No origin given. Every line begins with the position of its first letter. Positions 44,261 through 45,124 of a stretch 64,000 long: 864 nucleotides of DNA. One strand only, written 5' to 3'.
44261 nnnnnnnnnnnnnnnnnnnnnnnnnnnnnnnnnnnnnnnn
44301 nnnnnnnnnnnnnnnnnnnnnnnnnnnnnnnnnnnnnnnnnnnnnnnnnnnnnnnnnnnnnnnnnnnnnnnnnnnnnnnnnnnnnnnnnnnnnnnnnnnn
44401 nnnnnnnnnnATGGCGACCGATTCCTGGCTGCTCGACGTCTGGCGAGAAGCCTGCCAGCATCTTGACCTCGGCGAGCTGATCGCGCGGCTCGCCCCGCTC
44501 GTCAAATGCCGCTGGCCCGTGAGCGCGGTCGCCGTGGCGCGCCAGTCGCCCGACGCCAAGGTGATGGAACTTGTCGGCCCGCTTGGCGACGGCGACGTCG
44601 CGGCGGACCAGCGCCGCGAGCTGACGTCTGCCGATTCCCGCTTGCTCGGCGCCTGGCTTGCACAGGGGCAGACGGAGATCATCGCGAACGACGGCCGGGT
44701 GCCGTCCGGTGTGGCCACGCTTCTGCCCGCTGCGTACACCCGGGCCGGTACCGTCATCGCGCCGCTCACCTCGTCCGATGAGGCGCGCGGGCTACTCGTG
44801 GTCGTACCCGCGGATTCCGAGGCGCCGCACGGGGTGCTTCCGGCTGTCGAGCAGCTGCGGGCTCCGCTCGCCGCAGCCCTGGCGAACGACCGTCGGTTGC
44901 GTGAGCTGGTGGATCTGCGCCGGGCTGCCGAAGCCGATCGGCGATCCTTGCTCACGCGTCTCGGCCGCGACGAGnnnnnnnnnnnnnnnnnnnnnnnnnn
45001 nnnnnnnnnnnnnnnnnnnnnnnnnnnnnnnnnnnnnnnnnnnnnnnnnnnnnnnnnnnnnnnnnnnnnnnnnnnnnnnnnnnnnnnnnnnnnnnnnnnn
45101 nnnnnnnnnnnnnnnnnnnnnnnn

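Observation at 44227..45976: Sulfate ABC transporter operon apparently under sigma-54 / GAF-EBP control, with an 18-bp perfect palindrome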

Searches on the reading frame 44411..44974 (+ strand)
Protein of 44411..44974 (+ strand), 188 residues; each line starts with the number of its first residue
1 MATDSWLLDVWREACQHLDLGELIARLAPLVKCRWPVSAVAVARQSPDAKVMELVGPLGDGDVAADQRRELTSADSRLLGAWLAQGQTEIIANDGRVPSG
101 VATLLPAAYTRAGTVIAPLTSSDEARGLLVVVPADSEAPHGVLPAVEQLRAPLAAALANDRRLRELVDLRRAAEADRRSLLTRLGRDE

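Call 26: find_related_loci(query=A1, collection=genome_contigs, flank=6000)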
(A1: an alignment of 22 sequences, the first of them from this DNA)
Query A1 (172 aa) in genome_contigs; peptide patterns used: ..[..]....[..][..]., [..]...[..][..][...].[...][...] (x = any residue, [..] = any of these).
549 stretches matched a pattern; 447 encode a relative of the query (tblastn E <= 1e-3); the best 80 are kept; 80 distinct loci.
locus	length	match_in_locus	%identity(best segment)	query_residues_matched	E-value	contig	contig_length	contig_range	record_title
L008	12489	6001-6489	42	6-172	6e-26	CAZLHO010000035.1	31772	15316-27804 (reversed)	MAG TPA_asm: uncultured Fibrobacteraceae bacterium isolate binchicken_co42_141 genome assembly, contig: NODE_1358_length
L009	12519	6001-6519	36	5-172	8e-22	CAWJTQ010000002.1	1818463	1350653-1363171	MAG: uncultured Isosphaeraceae bacterium isolate MFD04463.bin.2.81 genome assembly, contig: contig_15777, whole genome s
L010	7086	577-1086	33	3-172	5e-21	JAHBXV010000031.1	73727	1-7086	MAG: Planctomycetaceae bacterium isolate ACE_PLA28 PLA28_31, whole genome shotgun sequence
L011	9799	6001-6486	40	7-172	7e-21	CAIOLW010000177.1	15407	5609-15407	uncultured bacterium isolate LJ_bin-5039 genome assembly, contig: bin-5039:177/391, whole genome shotgun sequence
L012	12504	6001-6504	32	7-172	1e-20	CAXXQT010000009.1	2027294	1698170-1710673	MAG: Thermoguttaceae bacterium isolate 6d2dc2d4-6dd0-4c87-b5e3-0172890c642a genome assembly, contig: contig_9, whole gen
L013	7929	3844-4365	33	2-172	2e-20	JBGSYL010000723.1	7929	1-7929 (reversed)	MAG: Phycisphaeraceae bacterium isolate JTS-RE9 k141_10382443, whole genome shotgun sequence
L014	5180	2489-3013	35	1-172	1e-19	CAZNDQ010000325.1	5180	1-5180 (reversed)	MAG TPA_asm: uncultured Planctomycetales bacterium isolate SRP193661_co1_48 genome assembly, contig: NODE_16084_length_5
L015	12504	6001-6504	31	5-172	8e-19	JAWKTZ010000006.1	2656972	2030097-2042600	MAG: Planctomycetaceae bacterium isolate ABC1.50 ABC1.50.fa-6, whole genome shotgun sequence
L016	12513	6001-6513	34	3-172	8e-19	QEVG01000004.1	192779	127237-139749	MAG: Planctomycetota bacterium isolate PLA2 J3_scaffold_29, whole genome shotgun sequence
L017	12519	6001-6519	34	1-172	8e-19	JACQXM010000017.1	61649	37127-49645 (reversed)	MAG: Planctomycetota bacterium isolate NC_groundwater_1515_Pr4_B-0.1um_67_4 SR1-18-B1_scaffold_139443, whole genome shot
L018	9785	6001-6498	35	8-172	9e-19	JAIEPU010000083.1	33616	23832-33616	MAG: bacterium isolate co.spades.DASTOOL.2.5kb_060 c_000000441035, whole genome shotgun sequence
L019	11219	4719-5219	35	7-172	1e-18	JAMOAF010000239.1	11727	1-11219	MAG: Planctomycetota bacterium isolate Bin_67 Bin_67_scaffold_5311, whole genome shotgun sequence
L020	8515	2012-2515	35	7-172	9e-19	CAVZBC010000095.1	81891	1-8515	MAG: uncultured Gammaproteobacteria bacterium isolate MFD02360.bin.2.207 genome assembly, contig: contig_80134, whole ge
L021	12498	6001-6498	31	7-170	2e-18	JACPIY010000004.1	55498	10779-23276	MAG: Deltaproteobacteria bacterium isolate NC_groundwater_453_Ag_B-0.1um_42_10 S34_3B_scaffold_6061, whole genome shotgu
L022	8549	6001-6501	36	7-172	3e-18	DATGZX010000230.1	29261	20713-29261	MAG TPA_asm: Gemmataceae bacterium isolate SMAG_U10675 k141_23507, whole genome shotgun sequence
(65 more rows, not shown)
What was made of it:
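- The N-terminal domain family occurs in 447 GTDB species (call 26).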

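Call 34: predict_structure(alignment_id=A1)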
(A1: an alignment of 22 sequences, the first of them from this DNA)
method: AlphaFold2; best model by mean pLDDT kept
length: 172 residues; sequences in the alignment: 22
mean_pLDDT: 89.7   pTM: 0.88
mean pLDDT of the five models: 89.7, 89.1, 89.1, 88.7, 88.7
residues with pLDDT >= 90: 123; 70-90: 39; 50-70: 9; < 50: 1
segments of 3 or more residues with pLDDT < 50: none
pLDDT, mean of each block of 10 residues (from residue 1): 79 91 93 92 95 86 70 94 95 87 87 95 92 85 93 96 94 94
secondary structure, 60 per line:
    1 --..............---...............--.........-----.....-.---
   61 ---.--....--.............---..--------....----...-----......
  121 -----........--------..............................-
elements in order: H3-16 H20-34 E37-45 E51-55 E67-70 H73-85 H99-102 E115-120 E126-133 H142-171
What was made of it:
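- On GAF domain superfamily: Fold: AF2 pLDDT 89.7, pTM 0.88 (call 34).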

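Call 38: fold_search(model_id=the predicted structure, library=pdb)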
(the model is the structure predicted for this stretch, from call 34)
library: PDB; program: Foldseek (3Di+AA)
matches with E <= 10: 1262; with E <= 0.001: 24
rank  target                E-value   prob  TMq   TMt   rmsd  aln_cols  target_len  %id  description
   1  3oov_A                1.7e-05  1.00  0.64  0.67   4.5       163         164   15  Crystal structure of a methyl-accepting chemotaxis protein, residues 122 to 287 (released 2010-09-08)
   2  6oap_B                3.6e-05  1.00  0.64  0.40   4.6       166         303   19  Crystal structure of a dual sensor histidine kinase in the green-light absorbing Pg state (released 2019-09-18)
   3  6ob8_B                4.0e-05  1.00  0.66  0.40   4.7       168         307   20  Crystal structure of a dual sensor histidine kinase in green light illuminated state (released 2019-09-18)
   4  5zoh                  1.0e-04  1.00  0.61  0.61   8.0       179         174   14  Crystal structure of a far-red light-absorbing form of AnPixJg2_BV4 in complex with biliverdin (released 2019-04-17)
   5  4mcw_B                1.3e-04  1.00  0.60  0.32   5.5       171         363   15  Crystal structure of a HD-GYP domain (a cyclic-di-GMP phosphodiesterase) containing a tri-nuclear metal centre (released 2014-02-19)
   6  6oza_A                1.3e-04  1.00  0.59  0.56   4.5       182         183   19  Crystal structure of the phycocyanobilin-bound GAF domain from a cyanobacterial phytochrome (released 2020-05-20)
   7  6ob8_A                1.4e-04  1.00  0.63  0.39   4.4       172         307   22  Crystal structure of a dual sensor histidine kinase in green light illuminated state (released 2019-09-18)
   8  6oaq_A                2.1e-04  1.00  0.61  0.38   4.8       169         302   18  Crystal structure of a dual sensor histidine kinase in BeF3- bound state (released 2019-09-18)
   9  3lfv_A                2.3e-04  1.00  0.60  0.31   5.4       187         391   15  crystal structure of unliganded PDE5A GAF domain (released 2010-09-22)
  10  3oov_B                2.6e-04  1.00  0.64  0.67   3.9       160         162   12  Crystal structure of a methyl-accepting chemotaxis protein, residues 122 to 287 (released 2010-09-08)
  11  4mcw_A                2.6e-04  1.00  0.63  0.34   4.7       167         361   15  Crystal structure of a HD-GYP domain (a cyclic-di-GMP phosphodiesterase) containing a tri-nuclear metal centre (released 2014-02-19)
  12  1ykd_A                2.6e-04  1.00  0.59  0.31   5.1       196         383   15  Crystal Structure of the Tandem GAF Domains from a Cyanobacterial Adenylyl Cyclase: Novel Modes of Ligand-Binding and  (released 2005-02-22)
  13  3mf0_A                2.7e-04  1.00  0.63  0.33   5.3       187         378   14  Crystal structure of PDE5A GAF domain (89-518) (released 2010-09-22)
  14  6oaq_B                3.0e-04  1.00  0.65  0.40   3.9       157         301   22  Crystal structure of a dual sensor histidine kinase in BeF3- bound state (released 2019-09-18)
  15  6ozb_B                3.0e-04  1.00  0.61  0.57   4.6       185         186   19  Crystal structure of the phycoerythrobilin-bound GAF domain from a cyanobacterial phytochrome (released 2020-05-20)
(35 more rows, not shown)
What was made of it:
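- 44411..45976 (+): Sigma-54-dependent activator (bEBP), 521 aa. Domains: GAF-fold sensor at about residues 1-172 (44411-44926); AAA+ sigma-54 interaction domain plus lid at residues 194-432 (44990-45706), with the GSFTGA loop at 45212-45229; weak Fis-type HTH at residues ~471-507 (45821-45931). Calls 34 and 38 (AF2 pLDDT 89.7; the Foldseek matches with E<=0.001 (24) are almost all annotated GAF domains, incl. cyanobacteriochrome and phytochrome GAFs).
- On GAF domain superfamily: The Foldseek PDB matches with E<=0.001 (24) are almost all annotated GAF domains, incl. cyanobacteriochrome and phytochrome GAFs, TM 0.55-0.72 (call 38).
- Its N-terminal model is confident (pLDDT 89.7) and matches GAF domains (calls 34, 38).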

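Call 52: search_protein_families(library=pfam, proteins=[window:44411-44974:+], max_evalue=10)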
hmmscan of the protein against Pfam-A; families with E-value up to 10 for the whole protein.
seq(188 aa): 0 families
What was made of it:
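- The ligand is unknown, and no Pfam GAF model matches the N-terminal domain (call 52).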

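Call 76: search_protein_representatives(alignment_id=A1)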
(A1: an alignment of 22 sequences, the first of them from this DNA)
Query: 22 sequences, 175 profile positions. Proteins with E-value up to 0.001 (for the whole library): 8573; up to 1e-10: 1890; up to 1e-30: 112. The best 150 are listed.
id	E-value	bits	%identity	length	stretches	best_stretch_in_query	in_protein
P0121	2.0e-57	210.4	-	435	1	1-175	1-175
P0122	3.4e-54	199.9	-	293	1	1-175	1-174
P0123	7.4e-54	198.8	-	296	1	2-175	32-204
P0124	7.4e-54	198.8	-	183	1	1-170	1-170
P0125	2.4e-53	197.1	-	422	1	1-175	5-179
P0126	3.7e-53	196.5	-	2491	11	98-169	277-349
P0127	7.2e-53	195.6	-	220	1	1-175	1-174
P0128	1.0e-52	195.0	-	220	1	1-175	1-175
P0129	8.0e-52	192.2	-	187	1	1-162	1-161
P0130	1.6e-50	188.0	-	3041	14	100-172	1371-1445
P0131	6.9e-50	185.9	-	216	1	7-175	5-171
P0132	1.7e-49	184.6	-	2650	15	103-172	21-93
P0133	4.4e-49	183.2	-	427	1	1-175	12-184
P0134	7.8e-49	182.4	-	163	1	1-163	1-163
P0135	1.7e-48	181.3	-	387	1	5-175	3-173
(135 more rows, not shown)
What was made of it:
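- On GAF domain superfamily: The family profile does hit repeated units of giant multi-GAF proteins (call 76).
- The profile also hits multi-GAF proteins (call 76).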
